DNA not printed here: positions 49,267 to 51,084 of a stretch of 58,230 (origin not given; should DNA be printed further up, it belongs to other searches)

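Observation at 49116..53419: YcaO + SagB-type dehydrogenase + PRTase/beta-propeller fusion + promoter-driven small peptide: candidate uncharacterised peptide-modification (RiPP-like) cassette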

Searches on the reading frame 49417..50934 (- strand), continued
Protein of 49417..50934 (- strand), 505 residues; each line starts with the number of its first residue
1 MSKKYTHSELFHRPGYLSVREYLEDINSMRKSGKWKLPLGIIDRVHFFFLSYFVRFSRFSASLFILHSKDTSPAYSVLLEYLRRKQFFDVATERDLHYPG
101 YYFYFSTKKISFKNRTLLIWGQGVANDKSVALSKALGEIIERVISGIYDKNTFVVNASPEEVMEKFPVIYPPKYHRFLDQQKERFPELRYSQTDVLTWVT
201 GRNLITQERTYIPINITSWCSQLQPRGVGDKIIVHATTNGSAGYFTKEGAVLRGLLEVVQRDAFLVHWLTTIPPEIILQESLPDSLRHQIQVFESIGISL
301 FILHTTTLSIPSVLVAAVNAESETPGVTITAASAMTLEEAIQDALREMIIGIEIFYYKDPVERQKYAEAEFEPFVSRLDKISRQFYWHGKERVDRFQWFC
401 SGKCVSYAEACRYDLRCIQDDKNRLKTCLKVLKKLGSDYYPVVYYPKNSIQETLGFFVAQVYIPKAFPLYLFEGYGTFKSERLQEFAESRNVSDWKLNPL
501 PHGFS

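Call 31: find_homologous_proteins(query=window:49417-50934:-, max_evalue=0.00001)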
Query window:49417-50934:- (505 aa): 140 proteins with E <= 0.00001 among 8000 candidates; the best 120 are listed.
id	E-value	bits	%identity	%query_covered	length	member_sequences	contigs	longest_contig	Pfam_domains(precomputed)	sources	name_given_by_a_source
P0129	0.0e+0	1163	100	100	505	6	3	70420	PF02624.22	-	-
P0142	7.0e-208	709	61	98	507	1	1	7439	PF02624.22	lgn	-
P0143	3.5e-202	691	60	99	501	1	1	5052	PF02624.22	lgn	-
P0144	3.8e-192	658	57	99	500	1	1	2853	PF02624.22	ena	-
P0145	7.2e-191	653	57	99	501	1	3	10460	PF02624.22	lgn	-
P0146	5.7e-188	644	55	98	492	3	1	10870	PF02624.22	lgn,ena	-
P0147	1.1e-181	623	54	99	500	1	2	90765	PF02624.22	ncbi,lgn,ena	-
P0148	1.3e-181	623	57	94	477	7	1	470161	PF02624.22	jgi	jgi:thiazole/oxazole-forming peptide maturase SagD family component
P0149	2.0e-180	619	55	99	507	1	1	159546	PF02624.22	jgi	-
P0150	1.8e-179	616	53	99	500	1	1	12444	PF02624.22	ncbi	-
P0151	2.8e-179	615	54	99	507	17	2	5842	PF02624.22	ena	-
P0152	3.3e-178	612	54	99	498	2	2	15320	PF02624.22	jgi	jgi:thiazole/oxazole-forming peptide maturase SagD family component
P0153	1.2e-174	600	53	97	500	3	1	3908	PF02624.22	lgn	-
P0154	8.6e-174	597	53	99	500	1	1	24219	PF02624.22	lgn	-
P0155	2.3e-173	596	53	98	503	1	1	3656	PF02624.22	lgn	-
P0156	9.2e-173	594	54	97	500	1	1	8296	PF02624.22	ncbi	-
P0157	1.1e-172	593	52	98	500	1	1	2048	PF02624.22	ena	-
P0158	2.9e-172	592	51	99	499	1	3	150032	PF02624.22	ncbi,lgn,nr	ncbi:YcaO-like family protein [Candidatus Kaiserbacteria bacterium]|nr:YcaO-like family protein [Can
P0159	3.7e-172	592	54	97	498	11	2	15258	PF02624.22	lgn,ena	-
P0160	9.2e-172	590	53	99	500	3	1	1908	PF02624.22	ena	-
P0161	3.4e-171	588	54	99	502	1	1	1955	PF02624.22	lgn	-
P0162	4.8e-171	588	52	99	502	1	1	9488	PF02624.22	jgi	-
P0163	5.5e-171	588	51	99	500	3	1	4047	PF02624.22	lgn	-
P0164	2.1e-169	582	53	98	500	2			PF02624.22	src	-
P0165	3.0e-169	582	51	99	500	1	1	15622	PF02624.22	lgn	-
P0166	8.2e-169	581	52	99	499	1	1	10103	PF02624.22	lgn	-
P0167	1.1e-168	580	53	99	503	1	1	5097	PF02624.22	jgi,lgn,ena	-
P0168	6.5e-168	578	52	99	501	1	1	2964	PF02624.22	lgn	-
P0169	1.2e-167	577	54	99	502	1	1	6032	PF02624.22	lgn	-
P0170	1.9e-167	576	50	99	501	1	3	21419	PF02624.22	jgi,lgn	jgi:thiazole/oxazole-forming peptide maturase SagD family component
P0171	3.0e-167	575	50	99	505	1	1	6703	PF02624.22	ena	-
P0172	4.3e-167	575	53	94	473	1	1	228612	PF02624.22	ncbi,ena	-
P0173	6.8e-167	574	52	100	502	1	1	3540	PF02624.22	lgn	-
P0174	1.5e-166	573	50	99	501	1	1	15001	PF02624.22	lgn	-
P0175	2.5e-166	572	51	99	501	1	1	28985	PF02624.22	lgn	-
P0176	1.2e-165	570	51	99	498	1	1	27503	PF02624.22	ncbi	ncbi:MAG: YcaO-like family protein [Undibacterium sp.]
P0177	2.4e-164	566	52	99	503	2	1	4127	PF02624.22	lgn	-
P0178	7.7e-164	564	51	99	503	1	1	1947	PF02624.22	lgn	-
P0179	1.7e-163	563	50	99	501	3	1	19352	PF02624.22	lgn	-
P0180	4.1e-163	562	49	98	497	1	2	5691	PF02624.22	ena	-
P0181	1.1e-162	560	50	99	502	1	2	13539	PF02624.22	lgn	-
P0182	1.5e-162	560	50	99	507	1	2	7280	PF02624.22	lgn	-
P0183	1.7e-162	560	51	99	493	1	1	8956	PF02624.22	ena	-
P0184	5.3e-161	555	50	99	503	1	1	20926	PF02624.22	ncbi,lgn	ncbi:MAG: YcaO-like family protein [Candidatus Moraniibacteriota bacterium]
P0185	8.1e-161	554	50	99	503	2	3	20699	PF02624.22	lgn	-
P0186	2.7e-160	552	50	99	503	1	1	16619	PF02624.22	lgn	-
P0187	1.1e-159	550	48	99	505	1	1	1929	PF02624.22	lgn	-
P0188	2.5e-158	546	50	99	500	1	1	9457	PF02624.22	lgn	-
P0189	2.8e-158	546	48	99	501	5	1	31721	PF02624.22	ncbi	-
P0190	2.5e-157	543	49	99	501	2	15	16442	PF02624.22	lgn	-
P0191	4.4e-157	542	50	99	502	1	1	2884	PF02624.22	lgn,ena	-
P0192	1.1e-156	541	50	99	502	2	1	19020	PF02624.22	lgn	-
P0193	1.1e-156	541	49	99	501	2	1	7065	PF02624.22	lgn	-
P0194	2.3e-156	539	50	99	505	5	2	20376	PF02624.22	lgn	-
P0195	1.4e-155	537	49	99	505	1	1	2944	PF02624.22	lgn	-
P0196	3.9e-155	535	47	99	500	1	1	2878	PF02624.22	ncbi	-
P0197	9.2e-155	534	49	99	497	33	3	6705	PF02624.22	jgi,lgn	-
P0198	4.6e-154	532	49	99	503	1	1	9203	PF02624.22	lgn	-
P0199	3.0e-153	529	50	94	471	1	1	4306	PF02624.22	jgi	jgi:ribosomal protein S12 methylthiotransferase accessory factor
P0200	6.9e-153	528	49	98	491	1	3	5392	PF02624.22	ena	-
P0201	3.2e-152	526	48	98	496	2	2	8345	PF02624.22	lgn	-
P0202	1.0e-150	521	48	99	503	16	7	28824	PF02624.22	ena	-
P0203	3.7e-150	519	47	99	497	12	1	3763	PF02624.22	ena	-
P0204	3.8e-150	519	47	99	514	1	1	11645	PF02624.22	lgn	-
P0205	7.7e-150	518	49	100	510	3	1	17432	PF02624.22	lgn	-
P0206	5.4e-149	515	48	98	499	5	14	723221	PF02624.22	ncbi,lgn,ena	-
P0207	7.5e-149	515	47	98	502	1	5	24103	PF02624.22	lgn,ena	-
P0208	8.1e-149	515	47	99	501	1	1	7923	PF02624.22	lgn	-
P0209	9.9e-149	514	48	99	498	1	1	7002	PF02624.22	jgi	jgi:ribosomal protein S12 methylthiotransferase accessory factor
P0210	2.7e-148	513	46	99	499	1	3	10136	PF02624.22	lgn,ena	-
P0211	2.7e-147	510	46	99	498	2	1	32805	PF02624.22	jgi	jgi:ribosomal protein S12 methylthiotransferase accessory factor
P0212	4.7e-146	505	47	99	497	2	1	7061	PF02624.22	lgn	-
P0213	2.8e-145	503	45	99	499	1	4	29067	PF02624.22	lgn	-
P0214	2.9e-145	503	47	99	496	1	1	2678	PF02624.22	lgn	-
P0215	3.4e-145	503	47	98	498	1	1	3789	PF02624.22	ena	-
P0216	9.2e-145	501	49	94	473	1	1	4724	PF02624.22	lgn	-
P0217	1.2e-144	501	46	99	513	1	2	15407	PF02624.22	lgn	-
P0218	7.1e-144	498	45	100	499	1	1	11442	PF02624.22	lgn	-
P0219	1.2e-143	498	47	100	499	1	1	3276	PF02624.22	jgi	jgi:thiazole/oxazole-forming peptide maturase SagD family component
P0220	1.4e-143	497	49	94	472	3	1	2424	PF02624.22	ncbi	-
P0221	1.9e-143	497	46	99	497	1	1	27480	PF02624.22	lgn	-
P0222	3.4e-143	496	48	94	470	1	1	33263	PF02624.22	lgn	-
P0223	4.1e-143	496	46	99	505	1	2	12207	PF02624.22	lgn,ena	-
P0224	1.3e-142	494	45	100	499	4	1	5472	PF02624.22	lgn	-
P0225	1.8e-141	490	48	97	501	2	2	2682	PF02624.22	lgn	-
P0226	1.4e-139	484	46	99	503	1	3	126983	PF02624.22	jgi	jgi:thiazole/oxazole-forming peptide maturase SagD family component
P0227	2.3e-138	480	46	97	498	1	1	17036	PF02624.22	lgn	-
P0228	3.2e-138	480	45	98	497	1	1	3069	PF02624.22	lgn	-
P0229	1.1e-137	478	46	97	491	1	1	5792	PF02624.22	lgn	-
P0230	2.2e-137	477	46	97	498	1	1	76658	PF02624.22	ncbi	-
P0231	3.8e-137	476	45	98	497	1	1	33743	PF02624.22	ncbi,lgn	-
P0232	1.7e-134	467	47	98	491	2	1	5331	PF02624.22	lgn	-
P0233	4.0e-130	453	43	99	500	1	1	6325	PF02624.22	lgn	-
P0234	2.1e-128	447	43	98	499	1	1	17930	PF02624.22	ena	-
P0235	7.1e-127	442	42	97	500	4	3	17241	PF02624.22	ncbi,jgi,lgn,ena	jgi:thiazole/oxazole-forming peptide maturase SagD family component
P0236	5.5e-126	439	44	94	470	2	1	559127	PF02624.22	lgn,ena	-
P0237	6.2e-126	439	40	100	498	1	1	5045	PF02624.22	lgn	-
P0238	1.0e-125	438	43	100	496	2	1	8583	PF02624.22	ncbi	-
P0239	5.1e-125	436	43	97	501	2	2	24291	PF02624.22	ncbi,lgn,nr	ncbi:MAG: YcaO-like family protein [Candidatus Pacebacteria bacterium]|nr:YcaO-like family protein [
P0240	7.3e-125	436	42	97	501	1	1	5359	PF02624.22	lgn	-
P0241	2.3e-124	434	42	99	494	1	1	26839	PF02624.22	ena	-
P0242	2.0e-123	431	43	96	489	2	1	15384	PF02624.22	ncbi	-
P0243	4.3e-123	430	42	99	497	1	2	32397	PF02624.22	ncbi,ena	-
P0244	6.4e-121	423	53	73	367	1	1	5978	PF02624.22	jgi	jgi:ribosomal protein S12 methylthiotransferase accessory factor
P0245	2.5e-119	417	42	98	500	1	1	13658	PF02624.22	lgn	-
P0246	2.1e-116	408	42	98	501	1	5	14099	PF02624.22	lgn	-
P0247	3.1e-113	397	51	70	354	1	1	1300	PF02624.22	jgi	jgi:ribosomal protein S12 methylthiotransferase accessory factor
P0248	2.6e-112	394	42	91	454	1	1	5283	PF02624.22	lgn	-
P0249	4.1e-112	394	41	94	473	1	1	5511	PF02624.22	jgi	-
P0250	4.4e-109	384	39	98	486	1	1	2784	PF02624.22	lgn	-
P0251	7.3e-109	383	38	100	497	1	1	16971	PF02624.22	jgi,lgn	jgi:thiazole/oxazole-forming peptide maturase SagD family component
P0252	3.8e-108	380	40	98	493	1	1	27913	PF02624.22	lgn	-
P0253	3.2e-107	377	55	61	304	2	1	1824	PF02624.22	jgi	jgi:ribosomal protein S12 methylthiotransferase accessory factor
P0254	1.8e-106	375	39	98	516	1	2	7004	PF02624.22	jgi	jgi:ribosomal protein S12 methylthiotransferase accessory factor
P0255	5.3e-100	354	39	100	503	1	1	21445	PF02624.22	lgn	-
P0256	5.4e-100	354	51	65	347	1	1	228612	PF02624.22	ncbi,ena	-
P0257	1.2e-98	349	36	99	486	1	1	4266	PF02624.22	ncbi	-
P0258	8.5e-98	346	36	100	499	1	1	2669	PF02624.22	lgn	-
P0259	1.5e-96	342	35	99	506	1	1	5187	PF02624.22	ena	-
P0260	4.3e-95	337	55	54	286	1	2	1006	PF02624.22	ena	-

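Call 45: predict_structure(alignment_id=A2)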
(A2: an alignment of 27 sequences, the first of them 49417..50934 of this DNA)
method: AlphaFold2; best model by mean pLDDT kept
length: 505 residues; sequences in the alignment: 27
mean_pLDDT: 90.6   pTM: 0.91
mean pLDDT of the five models: 90.6, 89.4, 88.6, 88.6, 85.5
residues with pLDDT >= 90: 362; 70-90: 112; 50-70: 23; < 50: 8
segments of 3 or more residues with pLDDT < 50: 1-5
pLDDT, mean of each block of 10 residues (from residue 1): 54 84 92 92 91 84 85 94 95 93 95 83 95 97 91 92 95 95 92 92 98 88 55 88 97 98 97 97 97 96 97 96 91 97 96 80 55 87 88 94 97 90 97 97 97 97 95 91 97 94 83
secondary structure, 60 per line:
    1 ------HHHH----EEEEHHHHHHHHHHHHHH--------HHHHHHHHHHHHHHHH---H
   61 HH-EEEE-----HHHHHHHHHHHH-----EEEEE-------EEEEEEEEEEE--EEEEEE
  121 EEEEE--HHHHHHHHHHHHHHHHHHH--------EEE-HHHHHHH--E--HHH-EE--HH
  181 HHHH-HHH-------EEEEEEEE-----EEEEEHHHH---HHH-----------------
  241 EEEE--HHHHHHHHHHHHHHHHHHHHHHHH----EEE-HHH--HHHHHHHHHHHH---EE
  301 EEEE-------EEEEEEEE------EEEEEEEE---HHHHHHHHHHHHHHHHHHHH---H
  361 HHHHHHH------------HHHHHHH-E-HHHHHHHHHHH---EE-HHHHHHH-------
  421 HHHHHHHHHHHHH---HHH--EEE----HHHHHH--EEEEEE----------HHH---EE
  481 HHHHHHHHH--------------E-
elements in order: H7-10 E15-18 H19-32 H41-56 E64-67 H73-84 E90-94 E102-112 E115-125 H128-146 E155-157 H159-165 H179-184 E196-203 E209-213 H214-217 E241-244 H247-270 E275-277 H284-295 E299-304 E312-319 E326-333 H337-356 H360-367 H380-386 H390-400 H407-413 H421-433 E442-444 H449-454 E457-462 H481-489
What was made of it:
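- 49417..50934 (-): YcaO cyclodehydratase (505 aa), stand-alone, with no fused E1-like or RRE domain. The AF2 model has pLDDT 90.6 (call 45).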

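Call 49: fold_search(model_id=the predicted structure, library=pdb)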
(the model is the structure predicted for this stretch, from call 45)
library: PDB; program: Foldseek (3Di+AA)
matches with E <= 10: 361; with E <= 0.001: 41
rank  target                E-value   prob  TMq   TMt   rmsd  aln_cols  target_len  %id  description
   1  7u58_B                2.3e-20  1.00  0.65  0.52   6.0       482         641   18  YcaO-mediated ATP-dependent peptidase activity in ribosomal peptide biosynthesis (released 2022-11-02)
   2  4v1v_A                3.7e-20  1.00  0.66  0.46   4.5       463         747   17  Heterocyclase in complex with substrate and Cofactor (released 2015-01-14)
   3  7u58_A                1.0e-19  1.00  0.65  0.52   5.5       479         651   18  YcaO-mediated ATP-dependent peptidase activity in ribosomal peptide biosynthesis (released 2022-11-02)
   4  4v1u_A                2.2e-19  1.00  0.66  0.46   4.2       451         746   18  Heterocyclase in complex with substrate and Cofactor (released 2015-01-14)
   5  4v1t_A                1.3e-18  1.00  0.66  0.46   4.4       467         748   17  Heterocyclase in complex with substrate and Cofactor (released 2015-01-14)
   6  4v1v_B                2.8e-18  1.00  0.66  0.46   4.4       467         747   18  Heterocyclase in complex with substrate and Cofactor (released 2015-01-14)
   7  6pe3                  6.3e-18  1.00  0.58  0.77   4.5       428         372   18  Structure of YcaO enzyme from Methanocaldococcus jannaschii in complex with ATP (released 2020-01-08)
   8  6peu_B                1.2e-17  1.00  0.57  0.73   4.9       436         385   18  Structure of YcaO enzyme from Methanocaldococcus jannaschii in complex with peptide (released 2019-11-06)
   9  4v1t_B                1.2e-17  1.00  0.65  0.45   4.6       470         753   17  Heterocyclase in complex with substrate and Cofactor (released 2015-01-14)
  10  6peu_A                1.6e-17  1.00  0.57  0.73   4.7       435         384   17  Structure of YcaO enzyme from Methanocaldococcus jannaschii in complex with peptide (released 2019-11-06)
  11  4v1u_B                1.8e-17  1.00  0.66  0.46   4.4       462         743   17  Heterocyclase in complex with substrate and Cofactor (released 2015-01-14)
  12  6peu_C                1.8e-17  1.00  0.57  0.73   4.7       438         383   18  Structure of YcaO enzyme from Methanocaldococcus jannaschii in complex with peptide (released 2019-11-06)
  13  6cib_C                4.9e-17  1.00  0.55  0.75   4.5       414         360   16  The structure of YcaO from Methanopyrus kandleri bound with AMPPCP and Mg2+ (released 2018-03-21)
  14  6ci7_D                5.8e-17  1.00  0.53  0.71   5.6       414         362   16  The structure of YcaO from Methanopyrus kandleri bound with AMPPCP and Mg2+ (released 2018-03-21)
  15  6peu_D                8.2e-17  1.00  0.57  0.74   5.1       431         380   18  Structure of YcaO enzyme from Methanocaldococcus jannaschii in complex with peptide (released 2019-11-06)
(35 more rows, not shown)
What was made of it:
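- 49417..50934 (-): The best fold matches are MusD and LynD, with TMq 0.65 over about 460-480 columns (call 49).
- On LAP/TOMM azol(in)e RiPP pathway: The fold matches LynD and MusD (call 49).
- Closest known: Cyanobactin heterocyclases LynD, TruD and MusD. Same: These are the best structural matches for the YcaO domain, with TMq 0.65-0.66 (call 49).
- The YcaO fold is closest to the azoline-forming heterocyclases MusD and LynD (call 49). The fold is closest to MusD and LynD (call 49).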

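Call 52: find_related_loci(query=A2, collection=metagenome_contigs, flank=8000)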
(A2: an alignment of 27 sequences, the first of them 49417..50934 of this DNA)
Query A2 (505 aa) in metagenome_contigs; peptide patterns used: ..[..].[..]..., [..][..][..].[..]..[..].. (x = any residue, [..] = any of these).
355 stretches matched a pattern; 26 encode a relative of the query (tblastn E <= 1e-3); 26 distinct loci.
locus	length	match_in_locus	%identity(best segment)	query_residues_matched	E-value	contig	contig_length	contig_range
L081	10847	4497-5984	55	6-505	0e+0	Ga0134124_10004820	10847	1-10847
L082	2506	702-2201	53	4-504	0e+0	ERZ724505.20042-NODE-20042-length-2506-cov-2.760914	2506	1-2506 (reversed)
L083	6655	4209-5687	53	10-504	2e-177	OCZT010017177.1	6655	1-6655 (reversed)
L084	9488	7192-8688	52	6-504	2e-175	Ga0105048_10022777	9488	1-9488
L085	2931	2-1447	54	21-505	0e+0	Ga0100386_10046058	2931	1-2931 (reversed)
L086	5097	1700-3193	53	8-505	1e-176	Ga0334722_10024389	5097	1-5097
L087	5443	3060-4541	51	8-505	1e-164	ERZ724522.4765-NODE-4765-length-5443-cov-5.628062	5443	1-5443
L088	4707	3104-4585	51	8-505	4e-166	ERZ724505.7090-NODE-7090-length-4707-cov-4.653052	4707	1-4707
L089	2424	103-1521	48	28-505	2e-161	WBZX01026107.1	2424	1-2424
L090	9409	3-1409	49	32-505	7e-150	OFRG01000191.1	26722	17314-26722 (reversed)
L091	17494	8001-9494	44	1-505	4e-141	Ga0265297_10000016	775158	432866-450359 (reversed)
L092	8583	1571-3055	43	3-505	3e-130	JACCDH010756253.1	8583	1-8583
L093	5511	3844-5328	42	7-505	9e-127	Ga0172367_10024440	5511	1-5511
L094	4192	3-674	49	281-505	9e-72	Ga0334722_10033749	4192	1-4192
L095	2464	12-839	41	231-502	6e-58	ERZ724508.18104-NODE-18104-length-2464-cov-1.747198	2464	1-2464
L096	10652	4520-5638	26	121-489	1e-38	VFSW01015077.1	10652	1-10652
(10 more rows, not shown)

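Call 67: search_protein_families(library=pfam, proteins=[L090:5428-8046:+, L096:3233-5692:+], max_evalue=0.001)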
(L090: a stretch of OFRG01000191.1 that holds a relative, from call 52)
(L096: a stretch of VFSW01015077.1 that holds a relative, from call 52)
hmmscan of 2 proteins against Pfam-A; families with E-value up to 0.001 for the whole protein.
L090:5428-8046:+ (872 aa): 4 families
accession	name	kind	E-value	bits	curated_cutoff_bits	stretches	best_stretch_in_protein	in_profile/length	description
PF13360.13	PQQ_2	-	1.1e-27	97.6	27.6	2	643-859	2-224/233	Outer membrane protein assembly factor BamB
PF04055.27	Radical_SAM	-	2.3e-22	80.4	29.5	1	227-395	2-166/166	Radical SAM superfamily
PF13570.13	Beta-prop_ACSF4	-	4.5e-20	72.8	133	2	520-736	125-329/329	Beta-alanine-activating enzyme, beta-propeller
PF01011.28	PQQ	-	0.00018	20.8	26.7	0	716-750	111-145/595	Glucose/ethanol/alcohol dehydrogenase, beta-propeller domain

L096:3233-5692:+ (819 aa): 1 family
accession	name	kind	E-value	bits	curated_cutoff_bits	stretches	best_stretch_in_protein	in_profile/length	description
PF02624.21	YcaO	-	3e-50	171.8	25.7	1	438-779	7-324/325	YcaO cyclodehydratase, ATP-ad Mg2+-binding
